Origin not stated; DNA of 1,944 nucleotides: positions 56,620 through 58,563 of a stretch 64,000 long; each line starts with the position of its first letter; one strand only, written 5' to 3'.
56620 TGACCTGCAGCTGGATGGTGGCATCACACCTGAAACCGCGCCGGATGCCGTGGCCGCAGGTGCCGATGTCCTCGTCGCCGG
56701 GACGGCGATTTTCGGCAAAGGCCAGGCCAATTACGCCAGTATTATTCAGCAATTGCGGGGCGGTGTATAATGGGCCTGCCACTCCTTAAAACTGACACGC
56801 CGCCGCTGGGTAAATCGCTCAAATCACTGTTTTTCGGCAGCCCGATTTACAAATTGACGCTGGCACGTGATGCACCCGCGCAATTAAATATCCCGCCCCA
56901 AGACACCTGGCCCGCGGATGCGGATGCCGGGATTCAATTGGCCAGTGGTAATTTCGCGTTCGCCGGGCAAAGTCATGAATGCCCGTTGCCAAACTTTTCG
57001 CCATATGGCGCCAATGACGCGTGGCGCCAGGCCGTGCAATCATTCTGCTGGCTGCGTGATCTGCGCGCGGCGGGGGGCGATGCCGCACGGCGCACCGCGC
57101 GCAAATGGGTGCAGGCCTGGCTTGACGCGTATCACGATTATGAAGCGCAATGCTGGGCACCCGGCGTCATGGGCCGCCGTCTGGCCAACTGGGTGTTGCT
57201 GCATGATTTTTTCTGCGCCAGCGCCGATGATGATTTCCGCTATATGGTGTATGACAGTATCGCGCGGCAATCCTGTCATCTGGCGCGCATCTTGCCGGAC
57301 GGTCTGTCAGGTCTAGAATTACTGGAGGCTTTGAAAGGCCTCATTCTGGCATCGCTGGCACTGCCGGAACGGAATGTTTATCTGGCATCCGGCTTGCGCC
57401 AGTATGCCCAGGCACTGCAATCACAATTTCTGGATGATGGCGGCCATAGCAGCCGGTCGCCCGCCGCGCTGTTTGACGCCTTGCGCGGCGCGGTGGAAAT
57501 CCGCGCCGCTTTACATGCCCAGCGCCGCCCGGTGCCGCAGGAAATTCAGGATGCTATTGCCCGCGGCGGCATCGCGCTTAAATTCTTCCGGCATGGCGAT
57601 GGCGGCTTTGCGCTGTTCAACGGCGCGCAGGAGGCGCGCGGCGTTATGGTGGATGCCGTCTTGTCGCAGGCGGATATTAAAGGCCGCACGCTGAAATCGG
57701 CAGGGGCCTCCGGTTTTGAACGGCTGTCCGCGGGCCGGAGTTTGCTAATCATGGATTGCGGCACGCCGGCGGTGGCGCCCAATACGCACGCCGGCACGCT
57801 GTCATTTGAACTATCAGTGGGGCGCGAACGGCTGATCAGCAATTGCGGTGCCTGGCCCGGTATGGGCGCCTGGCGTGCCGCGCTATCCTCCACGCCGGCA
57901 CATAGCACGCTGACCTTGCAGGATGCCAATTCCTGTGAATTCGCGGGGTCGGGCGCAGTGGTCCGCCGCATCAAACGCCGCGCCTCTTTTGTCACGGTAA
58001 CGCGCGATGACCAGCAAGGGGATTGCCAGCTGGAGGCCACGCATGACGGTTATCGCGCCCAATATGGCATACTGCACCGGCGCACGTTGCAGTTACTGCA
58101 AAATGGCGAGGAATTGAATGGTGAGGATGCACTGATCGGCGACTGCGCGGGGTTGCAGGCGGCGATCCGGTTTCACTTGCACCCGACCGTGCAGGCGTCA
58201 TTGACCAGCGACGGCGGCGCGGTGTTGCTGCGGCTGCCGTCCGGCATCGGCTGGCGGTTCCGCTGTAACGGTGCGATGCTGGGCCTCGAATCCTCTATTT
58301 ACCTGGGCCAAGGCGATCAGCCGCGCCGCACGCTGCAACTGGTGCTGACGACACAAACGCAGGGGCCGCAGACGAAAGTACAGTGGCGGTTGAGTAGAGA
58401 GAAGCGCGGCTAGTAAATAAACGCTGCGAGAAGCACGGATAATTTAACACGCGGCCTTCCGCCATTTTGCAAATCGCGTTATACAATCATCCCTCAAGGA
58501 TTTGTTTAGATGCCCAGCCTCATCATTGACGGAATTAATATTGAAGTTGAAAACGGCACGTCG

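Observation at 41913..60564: The nuoA-G cluster is mosaic, with unrelated genes inserted at almost every junction and no nuoH-N downstream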

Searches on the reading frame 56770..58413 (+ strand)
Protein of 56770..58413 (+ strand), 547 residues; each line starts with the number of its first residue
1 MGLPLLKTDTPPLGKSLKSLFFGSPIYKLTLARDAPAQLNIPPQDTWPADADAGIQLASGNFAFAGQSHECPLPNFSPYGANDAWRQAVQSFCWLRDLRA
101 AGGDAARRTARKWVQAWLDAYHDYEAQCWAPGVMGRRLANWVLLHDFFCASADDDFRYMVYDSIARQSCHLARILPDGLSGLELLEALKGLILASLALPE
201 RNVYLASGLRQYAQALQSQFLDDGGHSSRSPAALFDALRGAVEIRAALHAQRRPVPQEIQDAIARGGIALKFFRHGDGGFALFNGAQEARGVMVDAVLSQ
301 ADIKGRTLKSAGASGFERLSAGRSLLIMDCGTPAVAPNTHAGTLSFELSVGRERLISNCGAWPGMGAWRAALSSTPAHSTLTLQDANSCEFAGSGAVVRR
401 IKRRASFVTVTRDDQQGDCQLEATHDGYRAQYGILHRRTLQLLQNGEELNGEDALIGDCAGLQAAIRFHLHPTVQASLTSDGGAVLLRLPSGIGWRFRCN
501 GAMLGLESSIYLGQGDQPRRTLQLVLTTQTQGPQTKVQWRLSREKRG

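Call 4: search_protein_families(library=pfam, proteins=[window:56770-58413:+])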
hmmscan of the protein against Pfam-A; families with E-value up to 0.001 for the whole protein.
window:56770-58413:+ (547 aa): 1 family
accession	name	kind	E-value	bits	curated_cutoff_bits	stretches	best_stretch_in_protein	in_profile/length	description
PF07940.18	Hepar_II_III_C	-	2.2e-60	204.5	24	1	305-539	3-236/237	Heparinase II/III-like, C-terminal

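Call 31: search_protein_families(library=ncbifam, proteins=[window:56770-58413:+], max_evalue=0.01)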
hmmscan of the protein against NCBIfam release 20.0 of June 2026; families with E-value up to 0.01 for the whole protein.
window:56770-58413:+ (547 aa): 0 families

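Call 37: find_related_loci(query=window:56770-58413:+, collection=metagenome_contigs, flank=10000)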
Query window:56770-58413:+ (547 aa) in metagenome_contigs; peptide patterns used: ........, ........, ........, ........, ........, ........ (x = any residue, [..] = any of these).
138 stretches matched a pattern, but none encodes a relative of the query by tblastn (E <= 1e-3).

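Call 71: search_solved_structures(query=window:56770-58413:+, max_evalue=0.001)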
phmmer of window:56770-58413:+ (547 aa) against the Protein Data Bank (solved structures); distinct sequences matched with E-value up to 0.001: 0.
